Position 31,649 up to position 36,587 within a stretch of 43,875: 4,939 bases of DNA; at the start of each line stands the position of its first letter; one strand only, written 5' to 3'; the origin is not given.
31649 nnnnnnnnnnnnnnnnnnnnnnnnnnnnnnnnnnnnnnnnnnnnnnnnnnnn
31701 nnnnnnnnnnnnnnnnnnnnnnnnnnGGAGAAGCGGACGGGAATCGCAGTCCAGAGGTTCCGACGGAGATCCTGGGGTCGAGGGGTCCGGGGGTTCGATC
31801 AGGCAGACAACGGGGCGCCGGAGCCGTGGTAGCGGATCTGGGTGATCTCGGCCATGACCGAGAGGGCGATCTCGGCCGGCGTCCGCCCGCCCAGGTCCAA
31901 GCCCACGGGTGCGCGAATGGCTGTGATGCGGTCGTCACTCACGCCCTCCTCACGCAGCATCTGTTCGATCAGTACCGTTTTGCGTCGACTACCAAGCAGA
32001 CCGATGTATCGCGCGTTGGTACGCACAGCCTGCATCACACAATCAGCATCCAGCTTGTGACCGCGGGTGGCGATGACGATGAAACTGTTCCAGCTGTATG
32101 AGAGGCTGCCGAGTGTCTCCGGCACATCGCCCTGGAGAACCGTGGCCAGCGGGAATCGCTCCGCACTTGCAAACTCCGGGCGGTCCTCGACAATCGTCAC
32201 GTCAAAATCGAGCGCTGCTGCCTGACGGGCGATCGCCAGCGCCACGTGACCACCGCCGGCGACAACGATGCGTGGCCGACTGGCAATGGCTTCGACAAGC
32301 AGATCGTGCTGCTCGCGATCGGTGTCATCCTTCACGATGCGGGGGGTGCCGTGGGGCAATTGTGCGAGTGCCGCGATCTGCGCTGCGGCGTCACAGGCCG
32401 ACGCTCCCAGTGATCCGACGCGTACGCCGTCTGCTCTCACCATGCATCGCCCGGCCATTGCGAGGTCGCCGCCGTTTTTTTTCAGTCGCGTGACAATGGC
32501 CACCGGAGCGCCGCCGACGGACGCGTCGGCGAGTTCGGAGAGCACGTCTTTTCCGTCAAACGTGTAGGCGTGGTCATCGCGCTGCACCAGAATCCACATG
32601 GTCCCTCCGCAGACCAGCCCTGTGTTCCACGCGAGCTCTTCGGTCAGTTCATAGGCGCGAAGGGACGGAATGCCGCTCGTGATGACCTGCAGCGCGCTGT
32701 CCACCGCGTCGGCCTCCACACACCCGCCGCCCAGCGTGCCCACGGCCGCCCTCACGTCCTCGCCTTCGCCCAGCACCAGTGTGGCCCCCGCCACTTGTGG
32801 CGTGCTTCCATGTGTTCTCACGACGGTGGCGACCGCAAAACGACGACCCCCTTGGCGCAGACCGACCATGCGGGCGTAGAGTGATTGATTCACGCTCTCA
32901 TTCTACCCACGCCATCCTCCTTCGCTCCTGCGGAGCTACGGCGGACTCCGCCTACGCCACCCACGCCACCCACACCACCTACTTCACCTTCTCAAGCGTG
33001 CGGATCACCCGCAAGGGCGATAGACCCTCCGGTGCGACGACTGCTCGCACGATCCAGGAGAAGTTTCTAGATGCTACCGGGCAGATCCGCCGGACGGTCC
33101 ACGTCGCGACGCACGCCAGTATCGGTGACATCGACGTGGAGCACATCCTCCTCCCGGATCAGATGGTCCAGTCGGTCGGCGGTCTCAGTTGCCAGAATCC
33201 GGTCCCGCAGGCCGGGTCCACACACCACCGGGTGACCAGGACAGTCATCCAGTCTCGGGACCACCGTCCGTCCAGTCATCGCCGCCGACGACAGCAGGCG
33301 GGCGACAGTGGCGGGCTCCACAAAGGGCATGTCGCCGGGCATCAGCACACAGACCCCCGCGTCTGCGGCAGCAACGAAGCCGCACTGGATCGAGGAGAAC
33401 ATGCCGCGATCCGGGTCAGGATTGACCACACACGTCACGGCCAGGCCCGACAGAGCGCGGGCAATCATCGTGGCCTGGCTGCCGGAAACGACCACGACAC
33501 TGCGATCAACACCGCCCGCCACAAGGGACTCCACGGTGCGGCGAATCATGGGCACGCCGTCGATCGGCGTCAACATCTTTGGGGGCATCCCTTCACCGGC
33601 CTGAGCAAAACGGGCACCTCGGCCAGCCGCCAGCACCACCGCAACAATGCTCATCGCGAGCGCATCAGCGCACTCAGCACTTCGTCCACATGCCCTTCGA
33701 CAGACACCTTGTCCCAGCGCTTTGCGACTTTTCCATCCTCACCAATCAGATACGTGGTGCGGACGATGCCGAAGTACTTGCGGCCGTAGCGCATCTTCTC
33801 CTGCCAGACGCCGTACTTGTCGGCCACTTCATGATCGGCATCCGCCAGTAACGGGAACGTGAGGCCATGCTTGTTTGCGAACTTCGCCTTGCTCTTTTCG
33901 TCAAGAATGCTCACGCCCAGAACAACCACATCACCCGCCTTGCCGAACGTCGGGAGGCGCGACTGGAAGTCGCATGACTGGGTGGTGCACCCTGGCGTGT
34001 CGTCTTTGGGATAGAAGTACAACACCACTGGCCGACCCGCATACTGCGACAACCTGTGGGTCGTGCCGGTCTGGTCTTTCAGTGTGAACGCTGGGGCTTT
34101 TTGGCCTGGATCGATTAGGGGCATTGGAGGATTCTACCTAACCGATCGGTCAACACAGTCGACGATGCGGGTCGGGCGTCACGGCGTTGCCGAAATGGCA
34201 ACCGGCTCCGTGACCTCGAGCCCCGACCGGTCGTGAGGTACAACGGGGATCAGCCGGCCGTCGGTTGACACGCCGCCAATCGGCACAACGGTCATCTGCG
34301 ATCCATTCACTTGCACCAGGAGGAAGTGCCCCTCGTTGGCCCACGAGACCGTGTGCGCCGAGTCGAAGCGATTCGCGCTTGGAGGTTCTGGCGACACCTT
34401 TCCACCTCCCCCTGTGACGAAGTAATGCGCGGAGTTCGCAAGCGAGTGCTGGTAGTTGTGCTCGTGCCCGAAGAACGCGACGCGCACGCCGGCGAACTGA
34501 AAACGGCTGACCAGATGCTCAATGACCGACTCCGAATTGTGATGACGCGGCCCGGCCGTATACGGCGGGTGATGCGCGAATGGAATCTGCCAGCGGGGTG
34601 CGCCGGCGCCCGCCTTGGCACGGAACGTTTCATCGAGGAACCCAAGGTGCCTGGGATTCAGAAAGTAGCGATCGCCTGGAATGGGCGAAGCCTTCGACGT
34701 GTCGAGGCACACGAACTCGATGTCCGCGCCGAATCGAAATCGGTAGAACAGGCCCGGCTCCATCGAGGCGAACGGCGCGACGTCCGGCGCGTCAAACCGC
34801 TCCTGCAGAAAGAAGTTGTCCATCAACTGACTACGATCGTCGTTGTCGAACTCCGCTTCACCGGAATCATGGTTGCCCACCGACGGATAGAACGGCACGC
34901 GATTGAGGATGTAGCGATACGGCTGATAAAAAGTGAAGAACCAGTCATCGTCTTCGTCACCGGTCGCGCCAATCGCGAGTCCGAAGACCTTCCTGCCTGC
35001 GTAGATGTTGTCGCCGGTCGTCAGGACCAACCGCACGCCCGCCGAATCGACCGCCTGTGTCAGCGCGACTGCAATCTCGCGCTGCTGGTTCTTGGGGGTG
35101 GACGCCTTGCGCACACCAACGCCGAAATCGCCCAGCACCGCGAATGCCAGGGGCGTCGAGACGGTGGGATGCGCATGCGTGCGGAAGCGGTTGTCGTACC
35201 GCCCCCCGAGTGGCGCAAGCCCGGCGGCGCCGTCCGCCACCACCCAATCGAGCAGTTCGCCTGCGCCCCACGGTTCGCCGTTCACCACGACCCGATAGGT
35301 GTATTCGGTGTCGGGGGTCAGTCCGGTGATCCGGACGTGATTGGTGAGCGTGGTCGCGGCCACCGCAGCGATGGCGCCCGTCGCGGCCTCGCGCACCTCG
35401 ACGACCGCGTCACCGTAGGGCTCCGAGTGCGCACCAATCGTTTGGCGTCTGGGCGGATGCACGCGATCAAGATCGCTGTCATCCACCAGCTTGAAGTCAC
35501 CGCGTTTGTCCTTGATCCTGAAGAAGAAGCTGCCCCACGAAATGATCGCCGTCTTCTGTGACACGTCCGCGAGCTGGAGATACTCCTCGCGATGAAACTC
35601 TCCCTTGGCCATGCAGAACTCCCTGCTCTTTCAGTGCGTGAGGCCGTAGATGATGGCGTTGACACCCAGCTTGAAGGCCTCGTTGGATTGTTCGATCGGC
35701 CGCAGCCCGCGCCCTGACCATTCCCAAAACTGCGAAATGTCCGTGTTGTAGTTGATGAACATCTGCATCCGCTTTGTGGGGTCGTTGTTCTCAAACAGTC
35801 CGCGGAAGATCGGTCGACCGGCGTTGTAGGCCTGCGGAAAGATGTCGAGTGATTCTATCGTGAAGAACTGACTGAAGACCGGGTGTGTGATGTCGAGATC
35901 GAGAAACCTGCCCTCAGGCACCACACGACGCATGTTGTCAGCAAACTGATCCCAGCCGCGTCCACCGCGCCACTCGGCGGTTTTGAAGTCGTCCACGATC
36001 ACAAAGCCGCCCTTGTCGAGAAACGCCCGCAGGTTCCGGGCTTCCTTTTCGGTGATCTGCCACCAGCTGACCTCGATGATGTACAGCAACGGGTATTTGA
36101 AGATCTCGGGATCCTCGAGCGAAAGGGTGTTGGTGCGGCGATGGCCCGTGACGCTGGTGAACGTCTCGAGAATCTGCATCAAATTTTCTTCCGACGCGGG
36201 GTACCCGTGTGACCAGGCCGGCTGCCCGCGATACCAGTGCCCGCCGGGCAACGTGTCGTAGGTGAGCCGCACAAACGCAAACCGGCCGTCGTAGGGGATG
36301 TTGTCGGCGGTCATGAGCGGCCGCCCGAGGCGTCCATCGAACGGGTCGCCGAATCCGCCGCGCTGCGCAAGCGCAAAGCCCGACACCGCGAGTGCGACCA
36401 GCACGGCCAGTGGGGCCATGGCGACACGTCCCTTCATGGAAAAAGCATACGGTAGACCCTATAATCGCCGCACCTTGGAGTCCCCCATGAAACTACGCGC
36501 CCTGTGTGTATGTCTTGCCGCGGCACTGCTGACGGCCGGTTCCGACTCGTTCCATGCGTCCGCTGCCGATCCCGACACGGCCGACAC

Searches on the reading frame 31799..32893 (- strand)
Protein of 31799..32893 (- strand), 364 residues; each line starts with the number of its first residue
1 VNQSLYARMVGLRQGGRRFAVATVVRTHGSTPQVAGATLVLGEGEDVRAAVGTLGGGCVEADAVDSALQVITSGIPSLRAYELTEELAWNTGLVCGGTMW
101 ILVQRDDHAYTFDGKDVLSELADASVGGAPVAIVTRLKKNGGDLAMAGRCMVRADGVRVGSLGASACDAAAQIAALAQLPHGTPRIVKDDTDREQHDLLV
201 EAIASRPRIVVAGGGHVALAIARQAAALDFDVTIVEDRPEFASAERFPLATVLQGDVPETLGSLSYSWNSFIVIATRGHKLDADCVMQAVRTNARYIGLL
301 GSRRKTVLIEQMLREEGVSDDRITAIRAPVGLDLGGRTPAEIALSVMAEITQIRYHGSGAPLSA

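Call 45: search_protein_families(library=pfam, proteins=[window:31799-32893:-], max_evalue=0.00001)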
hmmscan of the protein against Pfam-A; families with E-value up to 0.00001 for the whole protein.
window:31799-32893:- (364 aa): 2 families
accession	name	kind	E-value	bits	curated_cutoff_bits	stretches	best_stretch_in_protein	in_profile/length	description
PF13478.12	XdhC_C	-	1.8e-41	142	29.7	1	209-350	1-125/125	XdhC Rossmann domain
PF02625.21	XdhC_CoxI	-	3.2e-19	69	24.3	1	13-81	2-67/68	XdhC and CoxI family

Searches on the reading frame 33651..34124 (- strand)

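Call 45: search_protein_families(library=pfam, proteins=[window:33651-34124:-], max_evalue=0.00001)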
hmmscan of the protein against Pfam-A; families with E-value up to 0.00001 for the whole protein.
window:33651-34124:- (157 aa): 2 families
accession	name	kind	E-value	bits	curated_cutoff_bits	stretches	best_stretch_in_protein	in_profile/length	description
PF00578.27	AhpC-TSA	-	1.6e-40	138.4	26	1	6-135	1-123/124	AhpC/TSA family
PF08534.16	Redoxin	-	4.1e-24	85.5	26.6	1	6-142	2-137/148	Redoxin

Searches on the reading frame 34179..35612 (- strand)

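Call 45: search_protein_families(library=pfam, proteins=[window:34179-35612:-], max_evalue=0.00001)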
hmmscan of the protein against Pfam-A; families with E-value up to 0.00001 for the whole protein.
window:34179-35612:- (477 aa): 2 families
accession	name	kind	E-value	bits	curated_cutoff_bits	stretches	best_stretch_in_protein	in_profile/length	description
PF00149.33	Metallophos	-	2e-12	48.4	21.5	1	157-387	3-191/191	Calcineurin-like phosphoesterase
PF16656.11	Pur_ac_phosph_N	-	2.2e-06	28.6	30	0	71-115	55-85/93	Purple acid Phosphatase, N-terminal domain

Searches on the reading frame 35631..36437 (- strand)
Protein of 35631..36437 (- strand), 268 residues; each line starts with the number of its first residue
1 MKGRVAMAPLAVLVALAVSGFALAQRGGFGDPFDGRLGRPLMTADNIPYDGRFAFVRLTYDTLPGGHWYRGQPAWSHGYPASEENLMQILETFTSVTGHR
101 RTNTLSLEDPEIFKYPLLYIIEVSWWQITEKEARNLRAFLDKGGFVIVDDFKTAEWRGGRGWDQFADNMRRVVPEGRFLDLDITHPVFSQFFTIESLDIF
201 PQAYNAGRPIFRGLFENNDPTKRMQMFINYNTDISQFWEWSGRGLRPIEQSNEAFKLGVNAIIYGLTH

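Call 45: search_protein_families(library=pfam, proteins=[window:35631-36437:-], max_evalue=0.00001)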
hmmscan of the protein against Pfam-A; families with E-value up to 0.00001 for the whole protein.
window:35631-36437:- (268 aa): 1 family
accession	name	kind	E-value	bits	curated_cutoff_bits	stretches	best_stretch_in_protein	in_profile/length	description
PF13709.12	DUF4159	-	3.8e-43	147.8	25.9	1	58-266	5-202/202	Domain of unknown function (DUF4159)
